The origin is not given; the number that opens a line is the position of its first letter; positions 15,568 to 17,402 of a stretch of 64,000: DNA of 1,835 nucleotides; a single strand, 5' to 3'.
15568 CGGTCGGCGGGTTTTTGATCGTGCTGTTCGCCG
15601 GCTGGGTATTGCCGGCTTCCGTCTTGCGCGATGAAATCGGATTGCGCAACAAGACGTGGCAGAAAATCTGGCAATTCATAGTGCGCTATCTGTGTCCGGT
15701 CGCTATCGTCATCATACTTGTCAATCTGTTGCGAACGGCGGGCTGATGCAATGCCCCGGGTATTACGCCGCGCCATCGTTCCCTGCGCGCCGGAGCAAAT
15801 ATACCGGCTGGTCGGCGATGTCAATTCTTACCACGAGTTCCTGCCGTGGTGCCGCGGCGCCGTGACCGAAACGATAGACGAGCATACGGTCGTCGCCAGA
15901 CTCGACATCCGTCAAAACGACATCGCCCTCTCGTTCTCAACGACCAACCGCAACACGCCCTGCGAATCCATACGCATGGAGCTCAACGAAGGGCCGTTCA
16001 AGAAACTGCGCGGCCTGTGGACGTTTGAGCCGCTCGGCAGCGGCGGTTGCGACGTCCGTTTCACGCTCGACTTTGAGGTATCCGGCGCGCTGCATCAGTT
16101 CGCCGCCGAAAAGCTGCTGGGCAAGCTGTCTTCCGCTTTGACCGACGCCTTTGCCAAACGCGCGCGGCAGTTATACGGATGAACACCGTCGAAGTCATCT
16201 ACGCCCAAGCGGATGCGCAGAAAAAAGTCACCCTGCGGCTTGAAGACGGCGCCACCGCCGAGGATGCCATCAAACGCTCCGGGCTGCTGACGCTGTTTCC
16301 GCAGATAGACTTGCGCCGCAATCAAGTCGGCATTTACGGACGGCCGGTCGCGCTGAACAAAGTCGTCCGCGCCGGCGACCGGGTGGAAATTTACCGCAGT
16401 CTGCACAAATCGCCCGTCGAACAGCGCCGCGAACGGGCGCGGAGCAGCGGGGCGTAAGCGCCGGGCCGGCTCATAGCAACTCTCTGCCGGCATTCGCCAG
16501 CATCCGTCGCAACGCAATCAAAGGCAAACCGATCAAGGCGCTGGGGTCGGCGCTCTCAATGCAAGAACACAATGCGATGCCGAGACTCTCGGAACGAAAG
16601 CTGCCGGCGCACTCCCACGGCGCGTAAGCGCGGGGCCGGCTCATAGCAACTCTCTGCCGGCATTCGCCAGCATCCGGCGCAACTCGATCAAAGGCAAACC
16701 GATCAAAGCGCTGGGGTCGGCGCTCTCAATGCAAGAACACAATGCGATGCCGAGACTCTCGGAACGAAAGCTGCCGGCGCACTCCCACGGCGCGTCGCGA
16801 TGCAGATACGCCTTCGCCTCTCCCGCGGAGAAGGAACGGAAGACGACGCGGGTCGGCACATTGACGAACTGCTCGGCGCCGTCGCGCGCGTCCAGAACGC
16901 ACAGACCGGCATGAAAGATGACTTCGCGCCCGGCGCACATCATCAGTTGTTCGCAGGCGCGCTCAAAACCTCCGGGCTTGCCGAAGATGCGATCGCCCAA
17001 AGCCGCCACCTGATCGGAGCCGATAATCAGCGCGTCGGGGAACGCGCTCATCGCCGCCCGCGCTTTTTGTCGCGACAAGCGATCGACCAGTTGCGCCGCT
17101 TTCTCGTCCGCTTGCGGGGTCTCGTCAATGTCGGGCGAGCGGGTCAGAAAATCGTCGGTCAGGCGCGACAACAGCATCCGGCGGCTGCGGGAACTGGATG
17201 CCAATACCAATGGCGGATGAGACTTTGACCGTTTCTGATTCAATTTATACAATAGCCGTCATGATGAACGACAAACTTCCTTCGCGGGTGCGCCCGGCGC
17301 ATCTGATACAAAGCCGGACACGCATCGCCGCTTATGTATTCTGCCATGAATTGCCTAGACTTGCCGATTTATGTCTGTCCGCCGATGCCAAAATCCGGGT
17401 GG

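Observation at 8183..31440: A recurring rule: junction arrays at same-strand gene pairs are all in-phase fusions at 8–9-bp microhomologies that keep a start codon in every copy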

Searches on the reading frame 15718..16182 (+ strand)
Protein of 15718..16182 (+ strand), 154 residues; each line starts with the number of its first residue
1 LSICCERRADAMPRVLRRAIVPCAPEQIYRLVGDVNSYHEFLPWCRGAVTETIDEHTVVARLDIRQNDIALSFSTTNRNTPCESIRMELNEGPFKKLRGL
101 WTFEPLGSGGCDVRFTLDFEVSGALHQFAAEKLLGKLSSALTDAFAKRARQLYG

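Call 10: search_protein_families(library=pfam, proteins=[window:15718-16182:+])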
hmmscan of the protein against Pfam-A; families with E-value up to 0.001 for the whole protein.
window:15718-16182:+ (154 aa): 2 families
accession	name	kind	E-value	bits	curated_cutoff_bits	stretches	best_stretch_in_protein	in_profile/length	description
PF03364.25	Polyketide_cyc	-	2.3e-29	102.6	23.4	1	21-145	1-125/126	Polyketide cyclase / dehydrase and lipid transport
PF10604.15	Polyketide_cyc2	-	4.6e-12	46.9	27.4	1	14-149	3-141/142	Polyketide cyclase / dehydrase and lipid transport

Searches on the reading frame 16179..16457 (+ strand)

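Call 10: search_protein_families(library=pfam, proteins=[window:16179-16457:+])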
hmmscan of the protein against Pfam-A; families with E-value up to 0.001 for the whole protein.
window:16179-16457:+ (92 aa): 1 family
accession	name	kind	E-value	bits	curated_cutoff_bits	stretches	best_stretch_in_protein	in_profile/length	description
PF03658.20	Ub-RnfH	-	6.4e-29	100.6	23.7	1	3-84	2-83/83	RnfH family Ubiquitin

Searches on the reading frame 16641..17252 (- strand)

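Call 10: search_protein_families(library=pfam, proteins=[window:16641-17252:-])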
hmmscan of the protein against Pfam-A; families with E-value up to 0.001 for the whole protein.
window:16641-17252:- (203 aa): 1 family
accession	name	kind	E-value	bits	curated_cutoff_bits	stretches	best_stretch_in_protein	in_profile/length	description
PF02545.19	Maf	-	6e-43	147.1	27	1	14-197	1-186/187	Maf-like protein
